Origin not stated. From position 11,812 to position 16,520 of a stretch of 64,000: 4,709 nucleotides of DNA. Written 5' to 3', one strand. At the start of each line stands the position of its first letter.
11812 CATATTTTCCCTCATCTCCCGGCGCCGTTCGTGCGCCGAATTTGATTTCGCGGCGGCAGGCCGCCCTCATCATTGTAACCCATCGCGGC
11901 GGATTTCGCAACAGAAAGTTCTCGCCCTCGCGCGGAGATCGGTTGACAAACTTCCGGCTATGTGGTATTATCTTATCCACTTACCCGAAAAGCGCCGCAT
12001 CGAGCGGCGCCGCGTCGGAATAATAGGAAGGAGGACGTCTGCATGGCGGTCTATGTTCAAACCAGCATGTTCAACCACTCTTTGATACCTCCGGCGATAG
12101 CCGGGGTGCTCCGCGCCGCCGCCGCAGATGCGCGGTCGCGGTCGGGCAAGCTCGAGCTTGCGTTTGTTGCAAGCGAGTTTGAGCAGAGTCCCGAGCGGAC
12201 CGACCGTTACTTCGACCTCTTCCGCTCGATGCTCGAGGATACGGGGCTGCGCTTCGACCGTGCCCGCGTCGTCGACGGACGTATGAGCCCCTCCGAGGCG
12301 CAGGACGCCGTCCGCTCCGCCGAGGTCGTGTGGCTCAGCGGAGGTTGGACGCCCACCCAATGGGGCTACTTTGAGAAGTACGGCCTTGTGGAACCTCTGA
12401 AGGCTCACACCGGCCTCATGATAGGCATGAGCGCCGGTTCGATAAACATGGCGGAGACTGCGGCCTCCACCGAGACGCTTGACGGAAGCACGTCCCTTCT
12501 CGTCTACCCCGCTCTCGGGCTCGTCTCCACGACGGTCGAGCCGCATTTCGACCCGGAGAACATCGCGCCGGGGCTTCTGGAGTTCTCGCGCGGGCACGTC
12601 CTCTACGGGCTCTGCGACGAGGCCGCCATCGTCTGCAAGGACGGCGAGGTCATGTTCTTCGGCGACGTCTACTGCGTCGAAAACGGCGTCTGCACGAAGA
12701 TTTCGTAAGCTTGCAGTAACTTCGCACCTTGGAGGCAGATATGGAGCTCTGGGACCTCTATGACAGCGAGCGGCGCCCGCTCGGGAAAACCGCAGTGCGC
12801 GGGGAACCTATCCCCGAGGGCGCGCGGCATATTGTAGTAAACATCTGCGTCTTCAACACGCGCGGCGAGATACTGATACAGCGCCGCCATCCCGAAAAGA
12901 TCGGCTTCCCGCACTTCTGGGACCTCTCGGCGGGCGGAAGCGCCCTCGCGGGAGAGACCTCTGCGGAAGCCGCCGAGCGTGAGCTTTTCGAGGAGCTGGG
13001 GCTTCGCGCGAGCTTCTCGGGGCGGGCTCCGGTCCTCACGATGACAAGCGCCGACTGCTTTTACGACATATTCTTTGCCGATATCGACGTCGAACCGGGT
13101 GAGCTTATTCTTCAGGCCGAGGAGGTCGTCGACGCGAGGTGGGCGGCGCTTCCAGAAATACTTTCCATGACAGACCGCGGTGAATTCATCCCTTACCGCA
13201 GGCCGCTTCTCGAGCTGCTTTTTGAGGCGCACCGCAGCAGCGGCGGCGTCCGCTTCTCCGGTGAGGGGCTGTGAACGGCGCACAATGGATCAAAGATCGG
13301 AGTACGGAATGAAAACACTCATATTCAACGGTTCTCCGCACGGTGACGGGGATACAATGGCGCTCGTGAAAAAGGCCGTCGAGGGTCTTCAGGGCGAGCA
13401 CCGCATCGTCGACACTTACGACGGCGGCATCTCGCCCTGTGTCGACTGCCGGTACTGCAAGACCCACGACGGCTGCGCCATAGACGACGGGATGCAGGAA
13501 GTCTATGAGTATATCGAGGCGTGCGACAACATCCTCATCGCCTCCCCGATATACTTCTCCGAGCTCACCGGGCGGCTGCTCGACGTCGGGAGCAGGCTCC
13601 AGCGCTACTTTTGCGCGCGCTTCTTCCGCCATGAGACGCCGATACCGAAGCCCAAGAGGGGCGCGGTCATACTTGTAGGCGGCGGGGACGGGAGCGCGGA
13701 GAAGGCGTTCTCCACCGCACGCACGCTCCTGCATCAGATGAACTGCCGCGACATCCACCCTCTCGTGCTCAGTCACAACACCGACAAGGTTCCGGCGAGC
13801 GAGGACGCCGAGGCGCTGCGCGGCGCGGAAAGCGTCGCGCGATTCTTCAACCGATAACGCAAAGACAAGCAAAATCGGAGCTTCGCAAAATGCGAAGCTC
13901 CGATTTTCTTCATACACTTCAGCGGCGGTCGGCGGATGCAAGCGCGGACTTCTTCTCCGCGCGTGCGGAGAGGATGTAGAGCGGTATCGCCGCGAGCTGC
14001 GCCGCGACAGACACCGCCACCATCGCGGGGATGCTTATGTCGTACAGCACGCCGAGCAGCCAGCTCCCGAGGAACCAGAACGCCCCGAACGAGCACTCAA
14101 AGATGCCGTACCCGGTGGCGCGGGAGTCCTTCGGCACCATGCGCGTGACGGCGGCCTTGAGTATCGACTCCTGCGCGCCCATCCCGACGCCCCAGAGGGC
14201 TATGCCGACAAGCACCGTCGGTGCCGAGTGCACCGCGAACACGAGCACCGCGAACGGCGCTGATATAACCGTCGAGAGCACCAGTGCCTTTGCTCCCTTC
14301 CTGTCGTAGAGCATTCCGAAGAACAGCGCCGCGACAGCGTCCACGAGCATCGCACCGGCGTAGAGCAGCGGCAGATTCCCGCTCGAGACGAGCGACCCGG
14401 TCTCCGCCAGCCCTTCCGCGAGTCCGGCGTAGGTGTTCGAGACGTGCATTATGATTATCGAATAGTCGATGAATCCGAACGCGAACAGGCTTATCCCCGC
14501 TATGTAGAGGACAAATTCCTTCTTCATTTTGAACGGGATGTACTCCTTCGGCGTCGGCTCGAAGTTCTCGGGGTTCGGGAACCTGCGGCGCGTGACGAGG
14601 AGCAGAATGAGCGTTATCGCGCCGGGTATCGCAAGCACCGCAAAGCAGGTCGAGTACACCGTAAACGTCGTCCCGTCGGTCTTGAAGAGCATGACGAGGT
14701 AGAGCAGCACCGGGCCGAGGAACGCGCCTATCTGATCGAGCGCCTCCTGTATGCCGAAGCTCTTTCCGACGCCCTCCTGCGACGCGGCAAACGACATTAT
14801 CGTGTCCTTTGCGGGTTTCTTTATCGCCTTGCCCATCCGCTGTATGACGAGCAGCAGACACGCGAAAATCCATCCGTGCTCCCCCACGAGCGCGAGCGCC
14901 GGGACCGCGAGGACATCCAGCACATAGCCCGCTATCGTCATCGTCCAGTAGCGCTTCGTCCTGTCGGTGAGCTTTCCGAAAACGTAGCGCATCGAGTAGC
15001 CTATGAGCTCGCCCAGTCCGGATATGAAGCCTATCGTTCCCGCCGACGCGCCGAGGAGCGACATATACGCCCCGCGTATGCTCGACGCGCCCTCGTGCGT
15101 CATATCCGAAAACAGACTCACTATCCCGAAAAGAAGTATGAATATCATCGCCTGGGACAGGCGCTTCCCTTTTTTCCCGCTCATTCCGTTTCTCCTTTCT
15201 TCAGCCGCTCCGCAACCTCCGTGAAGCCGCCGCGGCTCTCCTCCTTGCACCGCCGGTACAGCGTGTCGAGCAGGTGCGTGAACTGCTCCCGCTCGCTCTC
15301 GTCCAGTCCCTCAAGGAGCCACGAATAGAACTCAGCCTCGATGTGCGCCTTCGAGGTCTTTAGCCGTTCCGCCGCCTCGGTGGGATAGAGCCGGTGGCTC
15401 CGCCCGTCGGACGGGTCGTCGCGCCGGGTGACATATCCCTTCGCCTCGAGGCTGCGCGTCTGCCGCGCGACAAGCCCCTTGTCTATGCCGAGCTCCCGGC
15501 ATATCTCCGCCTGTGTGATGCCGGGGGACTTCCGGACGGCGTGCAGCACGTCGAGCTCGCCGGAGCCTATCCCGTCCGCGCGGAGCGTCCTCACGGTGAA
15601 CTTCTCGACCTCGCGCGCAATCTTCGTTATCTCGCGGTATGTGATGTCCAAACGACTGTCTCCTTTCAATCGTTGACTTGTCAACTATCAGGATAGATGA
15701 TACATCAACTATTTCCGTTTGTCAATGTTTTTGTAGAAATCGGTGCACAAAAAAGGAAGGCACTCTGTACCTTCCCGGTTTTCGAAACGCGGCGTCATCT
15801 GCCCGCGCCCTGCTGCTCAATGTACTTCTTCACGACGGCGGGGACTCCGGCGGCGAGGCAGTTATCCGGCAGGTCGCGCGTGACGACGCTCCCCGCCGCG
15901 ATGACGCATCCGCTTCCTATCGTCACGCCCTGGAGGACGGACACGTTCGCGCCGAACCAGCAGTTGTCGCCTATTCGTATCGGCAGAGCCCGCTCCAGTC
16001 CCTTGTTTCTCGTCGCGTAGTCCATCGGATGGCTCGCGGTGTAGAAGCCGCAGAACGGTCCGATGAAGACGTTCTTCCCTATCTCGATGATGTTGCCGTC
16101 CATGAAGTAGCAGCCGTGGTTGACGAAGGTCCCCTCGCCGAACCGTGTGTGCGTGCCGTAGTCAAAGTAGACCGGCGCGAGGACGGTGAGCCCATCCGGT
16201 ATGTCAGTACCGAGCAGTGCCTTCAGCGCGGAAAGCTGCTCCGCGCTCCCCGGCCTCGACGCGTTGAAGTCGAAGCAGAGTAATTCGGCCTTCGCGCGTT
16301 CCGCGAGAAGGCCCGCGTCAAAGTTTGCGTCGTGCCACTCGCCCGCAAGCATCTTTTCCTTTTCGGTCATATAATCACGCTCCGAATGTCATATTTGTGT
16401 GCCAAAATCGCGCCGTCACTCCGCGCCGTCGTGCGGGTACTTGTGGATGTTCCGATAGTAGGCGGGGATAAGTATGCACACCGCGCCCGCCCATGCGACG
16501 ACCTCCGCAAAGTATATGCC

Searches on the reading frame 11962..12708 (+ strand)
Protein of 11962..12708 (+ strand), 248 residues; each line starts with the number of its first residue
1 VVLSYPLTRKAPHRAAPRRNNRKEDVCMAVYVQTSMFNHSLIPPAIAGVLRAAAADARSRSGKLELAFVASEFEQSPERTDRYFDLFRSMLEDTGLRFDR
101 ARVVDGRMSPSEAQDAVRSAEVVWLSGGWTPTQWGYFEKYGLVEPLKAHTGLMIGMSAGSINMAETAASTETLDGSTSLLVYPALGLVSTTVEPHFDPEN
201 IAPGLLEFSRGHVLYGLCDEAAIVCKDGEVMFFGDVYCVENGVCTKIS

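Call 91: search_protein_families(library=pfam, max_evalue=0.00001, proteins=[window:11962-12708:+])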
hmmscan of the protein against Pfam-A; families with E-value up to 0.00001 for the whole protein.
window:11962-12708:+ (248 aa): 1 family
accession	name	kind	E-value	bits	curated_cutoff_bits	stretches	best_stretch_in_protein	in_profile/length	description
PF03575.23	Peptidase_S51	-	2.3e-12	47.4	23.9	1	79-230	44-203/206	Peptidase family S51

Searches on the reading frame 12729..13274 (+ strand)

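Call 91: search_protein_families(library=pfam, max_evalue=0.00001, proteins=[window:12729-13274:+])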
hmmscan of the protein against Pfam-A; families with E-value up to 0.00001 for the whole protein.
window:12729-13274:+ (181 aa): 1 family
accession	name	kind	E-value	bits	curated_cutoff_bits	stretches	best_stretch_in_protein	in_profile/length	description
PF00293.34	NUDIX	-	2.4e-16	60.4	21.1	1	33-147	2-119/134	NUDIX domain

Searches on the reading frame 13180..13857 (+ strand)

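Call 91: search_protein_families(library=pfam, max_evalue=0.00001, proteins=[window:13180-13857:+])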
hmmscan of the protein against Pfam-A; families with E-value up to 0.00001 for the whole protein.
window:13180-13857:+ (225 aa): 2 families
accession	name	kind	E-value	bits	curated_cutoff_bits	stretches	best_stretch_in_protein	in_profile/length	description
PF03358.20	FMN_red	-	5e-14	52.6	24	1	44-194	1-142/152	NADPH-dependent FMN reductase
PF02525.22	Flavodoxin_2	-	6.8e-06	26.4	27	0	44-133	1-96/198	Flavodoxin-like fold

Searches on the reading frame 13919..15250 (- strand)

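Call 91: search_protein_families(library=pfam, max_evalue=0.00001, proteins=[window:13919-15250:-])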
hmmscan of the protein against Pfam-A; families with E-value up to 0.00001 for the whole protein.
window:13919-15250:- (443 aa): 2 families
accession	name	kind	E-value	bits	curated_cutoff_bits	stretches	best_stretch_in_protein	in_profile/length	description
PF07690.21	MFS_1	-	2.5e-26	92.9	33.4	2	44-289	4-245/347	Major Facilitator Superfamily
PF12832.13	MFS_1_like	-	7.2e-06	25.7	25.2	0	60-143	23-108/373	MFS_1 like family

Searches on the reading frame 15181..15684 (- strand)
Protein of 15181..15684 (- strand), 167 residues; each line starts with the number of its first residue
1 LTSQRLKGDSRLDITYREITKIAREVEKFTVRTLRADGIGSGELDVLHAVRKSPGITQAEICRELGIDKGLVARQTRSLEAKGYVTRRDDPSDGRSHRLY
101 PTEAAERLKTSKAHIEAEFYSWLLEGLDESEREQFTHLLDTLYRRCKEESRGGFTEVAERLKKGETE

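Call 91: search_protein_families(library=pfam, max_evalue=0.00001, proteins=[window:15181-15684:-])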
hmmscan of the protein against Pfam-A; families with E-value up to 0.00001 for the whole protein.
window:15181-15684:- (167 aa): 5 families
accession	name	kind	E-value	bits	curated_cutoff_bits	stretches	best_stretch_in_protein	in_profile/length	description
PF12802.13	MarR_2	-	3.9e-17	62.6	27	1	40-96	4-61/61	MarR family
PF01047.28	MarR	-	1.3e-12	47.8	24.6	1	43-96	5-58/59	MarR family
PF13412.12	HTH_24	-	1.5e-09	37.7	21.9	1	44-86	6-48/48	Winged helix-turn-helix DNA-binding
PF13463.12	HTH_27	-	5.1e-08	33.5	22.2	1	45-104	7-67/68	Winged helix DNA-binding domain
PF09339.16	HTH_IclR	-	5.8e-07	29.6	22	0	44-88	6-51/52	IclR helix-turn-helix domain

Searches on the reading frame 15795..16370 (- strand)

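Call 92: search_protein_families(library=pfam, max_evalue=0.00001, proteins=[window:15795-16370:-])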
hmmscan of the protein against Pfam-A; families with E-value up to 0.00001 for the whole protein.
window:15795-16370:- (191 aa): 3 families
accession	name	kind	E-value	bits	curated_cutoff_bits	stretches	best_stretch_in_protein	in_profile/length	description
PF00132.30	Hexapep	-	4.7e-17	61.3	27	1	131-165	2-36/36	Bacterial transferase hexapeptide (six repeats)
PF14602.12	Hexapep_2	-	5.7e-14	52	27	1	130-165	1-34/34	Hexapeptide repeat of succinyl-transferase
PF12464.13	Mac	-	1.6e-11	44.7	22.1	1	6-54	1-50/53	Maltose acetyltransferase hexapeptide capping motif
